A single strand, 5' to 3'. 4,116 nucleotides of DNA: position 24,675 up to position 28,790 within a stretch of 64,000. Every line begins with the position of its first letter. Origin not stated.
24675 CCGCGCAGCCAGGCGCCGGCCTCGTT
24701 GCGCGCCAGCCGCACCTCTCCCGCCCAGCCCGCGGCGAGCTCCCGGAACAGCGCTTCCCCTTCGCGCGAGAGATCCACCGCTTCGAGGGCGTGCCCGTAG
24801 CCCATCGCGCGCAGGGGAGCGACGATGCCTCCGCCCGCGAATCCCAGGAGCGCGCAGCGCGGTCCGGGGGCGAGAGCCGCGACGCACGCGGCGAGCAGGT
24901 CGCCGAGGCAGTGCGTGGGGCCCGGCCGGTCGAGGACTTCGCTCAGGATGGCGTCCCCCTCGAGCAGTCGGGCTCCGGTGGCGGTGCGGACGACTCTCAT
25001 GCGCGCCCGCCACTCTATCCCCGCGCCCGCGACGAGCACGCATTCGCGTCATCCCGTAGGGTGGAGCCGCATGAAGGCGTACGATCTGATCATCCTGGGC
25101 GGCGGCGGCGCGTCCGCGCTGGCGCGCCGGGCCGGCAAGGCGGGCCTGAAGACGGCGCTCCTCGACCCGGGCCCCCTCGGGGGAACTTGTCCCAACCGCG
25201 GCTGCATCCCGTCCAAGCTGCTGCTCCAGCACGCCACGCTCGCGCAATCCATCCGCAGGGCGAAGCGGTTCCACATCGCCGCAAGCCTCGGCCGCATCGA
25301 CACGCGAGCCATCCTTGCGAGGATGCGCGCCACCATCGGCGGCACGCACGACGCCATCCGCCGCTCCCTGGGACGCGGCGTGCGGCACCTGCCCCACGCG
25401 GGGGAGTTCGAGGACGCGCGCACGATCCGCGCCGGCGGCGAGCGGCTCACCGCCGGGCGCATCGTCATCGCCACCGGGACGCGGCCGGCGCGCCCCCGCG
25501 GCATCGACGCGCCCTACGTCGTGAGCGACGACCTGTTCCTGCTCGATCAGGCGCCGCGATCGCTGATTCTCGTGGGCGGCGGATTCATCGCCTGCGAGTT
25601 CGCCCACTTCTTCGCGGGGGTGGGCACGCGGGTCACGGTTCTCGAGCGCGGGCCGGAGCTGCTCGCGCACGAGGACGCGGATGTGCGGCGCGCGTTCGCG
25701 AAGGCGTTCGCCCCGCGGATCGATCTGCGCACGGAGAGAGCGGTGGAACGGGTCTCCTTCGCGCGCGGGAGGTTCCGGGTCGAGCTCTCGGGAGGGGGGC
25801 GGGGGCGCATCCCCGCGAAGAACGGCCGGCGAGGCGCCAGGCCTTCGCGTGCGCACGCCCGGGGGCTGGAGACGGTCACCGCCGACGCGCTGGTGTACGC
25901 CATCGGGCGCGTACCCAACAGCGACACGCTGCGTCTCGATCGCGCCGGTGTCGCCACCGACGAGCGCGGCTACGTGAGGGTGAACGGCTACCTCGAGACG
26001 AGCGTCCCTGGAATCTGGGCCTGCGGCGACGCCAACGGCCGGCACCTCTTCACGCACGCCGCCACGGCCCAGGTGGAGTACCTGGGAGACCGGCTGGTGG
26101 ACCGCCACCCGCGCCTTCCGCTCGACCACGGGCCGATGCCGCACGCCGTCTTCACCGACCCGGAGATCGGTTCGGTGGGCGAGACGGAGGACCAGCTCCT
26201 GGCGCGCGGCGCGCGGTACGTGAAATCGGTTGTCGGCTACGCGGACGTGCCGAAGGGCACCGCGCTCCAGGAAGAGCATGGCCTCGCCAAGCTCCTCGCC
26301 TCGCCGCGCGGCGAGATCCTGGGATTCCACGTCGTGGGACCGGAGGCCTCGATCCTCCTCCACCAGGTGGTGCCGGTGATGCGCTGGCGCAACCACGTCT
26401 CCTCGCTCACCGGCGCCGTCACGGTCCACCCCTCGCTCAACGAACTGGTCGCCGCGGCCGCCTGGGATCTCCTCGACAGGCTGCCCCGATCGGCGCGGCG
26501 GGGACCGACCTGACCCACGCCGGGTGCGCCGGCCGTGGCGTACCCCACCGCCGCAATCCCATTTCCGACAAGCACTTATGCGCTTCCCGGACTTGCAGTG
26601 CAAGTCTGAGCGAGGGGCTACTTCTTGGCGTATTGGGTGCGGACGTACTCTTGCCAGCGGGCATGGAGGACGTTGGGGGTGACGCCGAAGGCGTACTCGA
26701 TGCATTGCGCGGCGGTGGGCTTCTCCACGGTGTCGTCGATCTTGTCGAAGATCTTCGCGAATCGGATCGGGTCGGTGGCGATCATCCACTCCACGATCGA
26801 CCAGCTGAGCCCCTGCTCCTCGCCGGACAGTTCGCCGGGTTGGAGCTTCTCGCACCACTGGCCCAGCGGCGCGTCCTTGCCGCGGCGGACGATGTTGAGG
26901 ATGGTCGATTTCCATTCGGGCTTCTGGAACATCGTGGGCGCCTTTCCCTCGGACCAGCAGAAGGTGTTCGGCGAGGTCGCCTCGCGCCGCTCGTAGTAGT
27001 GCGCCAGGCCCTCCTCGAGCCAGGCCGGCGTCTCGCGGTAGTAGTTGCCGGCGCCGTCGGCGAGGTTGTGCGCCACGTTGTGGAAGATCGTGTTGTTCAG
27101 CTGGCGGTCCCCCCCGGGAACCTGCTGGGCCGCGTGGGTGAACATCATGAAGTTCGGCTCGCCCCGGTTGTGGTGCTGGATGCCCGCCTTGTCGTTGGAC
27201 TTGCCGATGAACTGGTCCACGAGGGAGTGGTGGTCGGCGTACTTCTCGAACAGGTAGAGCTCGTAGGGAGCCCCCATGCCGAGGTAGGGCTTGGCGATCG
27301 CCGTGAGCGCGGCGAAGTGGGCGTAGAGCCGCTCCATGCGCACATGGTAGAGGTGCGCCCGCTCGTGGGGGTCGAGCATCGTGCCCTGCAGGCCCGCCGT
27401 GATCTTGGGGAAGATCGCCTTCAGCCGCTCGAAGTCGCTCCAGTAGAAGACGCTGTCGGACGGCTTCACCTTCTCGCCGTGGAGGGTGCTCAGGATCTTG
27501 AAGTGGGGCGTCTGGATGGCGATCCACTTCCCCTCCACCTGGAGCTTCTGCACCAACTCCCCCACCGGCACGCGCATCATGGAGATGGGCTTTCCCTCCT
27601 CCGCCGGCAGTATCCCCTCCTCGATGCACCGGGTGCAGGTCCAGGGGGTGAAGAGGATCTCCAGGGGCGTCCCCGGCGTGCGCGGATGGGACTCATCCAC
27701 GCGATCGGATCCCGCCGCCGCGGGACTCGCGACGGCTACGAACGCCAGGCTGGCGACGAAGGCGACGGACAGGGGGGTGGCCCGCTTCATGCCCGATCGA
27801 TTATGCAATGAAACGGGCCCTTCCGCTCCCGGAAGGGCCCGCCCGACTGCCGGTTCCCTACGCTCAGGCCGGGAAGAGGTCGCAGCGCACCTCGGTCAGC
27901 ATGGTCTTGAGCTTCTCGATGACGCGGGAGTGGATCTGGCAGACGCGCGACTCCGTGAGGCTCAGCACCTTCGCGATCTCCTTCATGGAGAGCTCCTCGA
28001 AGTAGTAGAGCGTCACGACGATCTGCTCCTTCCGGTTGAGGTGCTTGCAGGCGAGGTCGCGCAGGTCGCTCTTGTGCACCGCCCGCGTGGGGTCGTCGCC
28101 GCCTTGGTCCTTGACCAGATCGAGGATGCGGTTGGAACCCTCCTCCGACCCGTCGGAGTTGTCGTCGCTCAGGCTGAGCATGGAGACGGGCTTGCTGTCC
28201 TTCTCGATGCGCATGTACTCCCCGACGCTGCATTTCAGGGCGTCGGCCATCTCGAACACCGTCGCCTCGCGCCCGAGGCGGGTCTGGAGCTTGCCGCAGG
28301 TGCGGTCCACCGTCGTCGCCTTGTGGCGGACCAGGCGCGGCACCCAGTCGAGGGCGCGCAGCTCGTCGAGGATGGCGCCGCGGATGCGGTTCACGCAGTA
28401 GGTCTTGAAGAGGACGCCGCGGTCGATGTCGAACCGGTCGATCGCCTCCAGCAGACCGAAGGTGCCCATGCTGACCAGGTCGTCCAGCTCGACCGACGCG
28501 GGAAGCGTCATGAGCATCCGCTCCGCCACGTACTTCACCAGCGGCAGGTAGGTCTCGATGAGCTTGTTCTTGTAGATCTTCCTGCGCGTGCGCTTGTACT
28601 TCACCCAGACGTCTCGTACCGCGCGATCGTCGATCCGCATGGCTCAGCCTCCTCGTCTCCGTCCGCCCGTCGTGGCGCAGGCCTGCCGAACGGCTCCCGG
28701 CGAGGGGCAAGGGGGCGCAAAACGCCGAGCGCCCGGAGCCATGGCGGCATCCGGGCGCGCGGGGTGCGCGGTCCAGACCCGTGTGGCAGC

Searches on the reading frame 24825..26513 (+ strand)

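Call 66: search_protein_families(library=pfam, proteins=[window:24825-26513:+], max_evalue=0.001)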
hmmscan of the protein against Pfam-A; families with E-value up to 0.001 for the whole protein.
window:24825-26513:+ (562 aa): 4 families
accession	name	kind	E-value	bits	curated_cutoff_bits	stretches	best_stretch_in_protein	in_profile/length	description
PF07992.20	Pyr_redox_2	-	1.4e-50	172.8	26.1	1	86-416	1-290/291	Pyridine nucleotide-disulphide oxidoreductase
PF02852.28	Pyr_redox_dim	-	2.6e-19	69.9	25.3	1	438-544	1-108/110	Pyridine nucleotide-disulphide oxidoreductase, dimerisation domain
PF00070.33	Pyr_redox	-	7.4e-14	52.5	22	1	247-311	2-67/82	Pyridine nucleotide-disulphide oxidoreductase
PF13738.12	Pyr_redox_3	-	0.00034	20.4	30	0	200-401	115-305/305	Pyridine nucleotide-disulphide oxidoreductase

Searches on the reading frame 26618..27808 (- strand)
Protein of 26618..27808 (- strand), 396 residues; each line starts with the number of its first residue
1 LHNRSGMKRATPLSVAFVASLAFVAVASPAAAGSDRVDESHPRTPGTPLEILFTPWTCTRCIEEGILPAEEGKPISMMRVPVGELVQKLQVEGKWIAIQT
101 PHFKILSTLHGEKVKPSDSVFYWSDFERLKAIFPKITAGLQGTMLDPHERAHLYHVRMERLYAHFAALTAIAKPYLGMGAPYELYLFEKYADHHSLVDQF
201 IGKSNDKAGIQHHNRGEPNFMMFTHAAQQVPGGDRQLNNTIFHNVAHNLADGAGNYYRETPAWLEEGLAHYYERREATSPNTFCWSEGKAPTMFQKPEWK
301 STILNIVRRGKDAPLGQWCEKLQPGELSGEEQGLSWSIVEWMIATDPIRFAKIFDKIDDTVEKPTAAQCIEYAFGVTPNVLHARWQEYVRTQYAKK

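Call 3: search_protein_families(library=pfam, proteins=[window:26618-27808:-], max_evalue=0.01)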
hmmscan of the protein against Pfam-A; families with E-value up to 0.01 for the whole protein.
window:26618-27808:- (396 aa): 2 families
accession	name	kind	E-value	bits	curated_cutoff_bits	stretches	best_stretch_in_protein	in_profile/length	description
PF07607.17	DUF1570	-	5.3e-05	24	22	1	240-281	4-47/129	Protein of unknown function (DUF1570)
PF13485.12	Peptidase_MA_2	-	0.0061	16.8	32.4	0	239-273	68-103/201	Peptidase MA superfamily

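Call 43: search_protein_families(library=ncbifam, proteins=[window:26618-27808:-], max_evalue=0.001)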
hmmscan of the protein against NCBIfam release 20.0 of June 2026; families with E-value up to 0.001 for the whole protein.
window:26618-27808:- (396 aa): 0 families

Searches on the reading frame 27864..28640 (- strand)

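Call 3: search_protein_families(library=pfam, proteins=[window:27864-28640:-], max_evalue=0.01)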
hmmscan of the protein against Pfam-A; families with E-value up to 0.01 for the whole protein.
window:27864-28640:- (258 aa): 5 families
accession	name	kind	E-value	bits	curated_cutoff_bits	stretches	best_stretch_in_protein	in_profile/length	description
PF04542.20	Sigma70_r2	-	9.3e-16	57.8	24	1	27-99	1-70/71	Sigma-70 region 2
PF04545.22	Sigma70_r4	-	2.9e-14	52.7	24.1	1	199-245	3-49/50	Sigma-70, region 4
PF04539.22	Sigma70_r3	-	3e-08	34.1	25.3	1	111-167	6-62/78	Sigma-70 region 3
PF08281.18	Sigma70_r4_2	-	3.3e-07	30.3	25.7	1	200-239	10-49/54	Sigma-70, region 4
PF04297.20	UPF0122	-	0.0013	19.4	22.7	1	196-244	13-61/101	Putative helix-turn-helix protein, YlxM / p13 like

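Call 43: search_protein_families(library=ncbifam, proteins=[window:27864-28640:-], max_evalue=0.001)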
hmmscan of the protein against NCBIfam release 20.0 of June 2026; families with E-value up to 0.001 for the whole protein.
window:27864-28640:- (258 aa): 66 families (the best 25 are shown)
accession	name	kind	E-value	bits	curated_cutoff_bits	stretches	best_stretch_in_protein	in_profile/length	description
NF004935.0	PRK06288.1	equivalog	2.5e-78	263.4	343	1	4-252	15-266/270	RNA polymerase sigma factor WhiG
TIGR02479.1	FliA_WhiG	subfamily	4.7e-74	248.9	189.6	1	27-248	1-223/224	FliA/WhiG family RNA polymerase sigma factor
NF005413.0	PRK06986.1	subfamily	6.5e-67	225.9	201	1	18-250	9-238/241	RNA polymerase sigma factor FliA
NF005809.0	PRK07670.1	equivalog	5.1e-60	203.1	326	1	9-250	10-252/255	FliA/WhiG family RNA polymerase sigma factor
NF004572.0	PRK05911.1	equivalog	2.7e-50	171.1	378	1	6-250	7-255/257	RNA polymerase sigma factor sigma-28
NF009091.0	PRK12427.1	equivalog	3.1e-41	141.6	339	1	25-248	18-231/233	FliA/WhiG family RNA polymerase sigma factor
TIGR02980.1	SigBFG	subfamily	2.2e-33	115.9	234.35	1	23-247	4-225/227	SigB/SigF/SigG family RNA polymerase sigma factor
TIGR02937.1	sigma70-ECF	superfamily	5.4e-29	100.9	42.9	1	25-248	4-165/165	sigma-70 family RNA polymerase sigma factor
NF005644.0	PRK07408.1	subfamily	1.3e-26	93.9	261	1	11-250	16-255/258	RNA polymerase sigma factor SigF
TIGR02885.1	spore_sigF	equivalog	1.5e-26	93.7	321.45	1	18-247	7-230/231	RNA polymerase sporulation sigma factor SigF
NF004052.0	PRK05572.1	subfamily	2.5e-25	89.5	311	1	17-249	27-251/252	SigF/SigG family RNA polymerase sporulation sigma factor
TIGR02394.1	rpoS_proteo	equivalog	7.1e-23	81.5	378.7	1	24-250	48-276/285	RNA polymerase sigma factor RpoS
TIGR02997.1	Sig70-cyanoRpoD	subfamily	3e-21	76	384.5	1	22-245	74-298/298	RNA polymerase sigma factor, RpoD/SigA family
TIGR02941.1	Sigma_B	equivalog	8.2e-21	74.6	315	1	15-246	22-251/255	RNA polymerase sigma factor SigB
NF005514.0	PRK07122.1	subfamily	9.2e-21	74.2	372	1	20-247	38-262/264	RNA polymerase sigma factor SigF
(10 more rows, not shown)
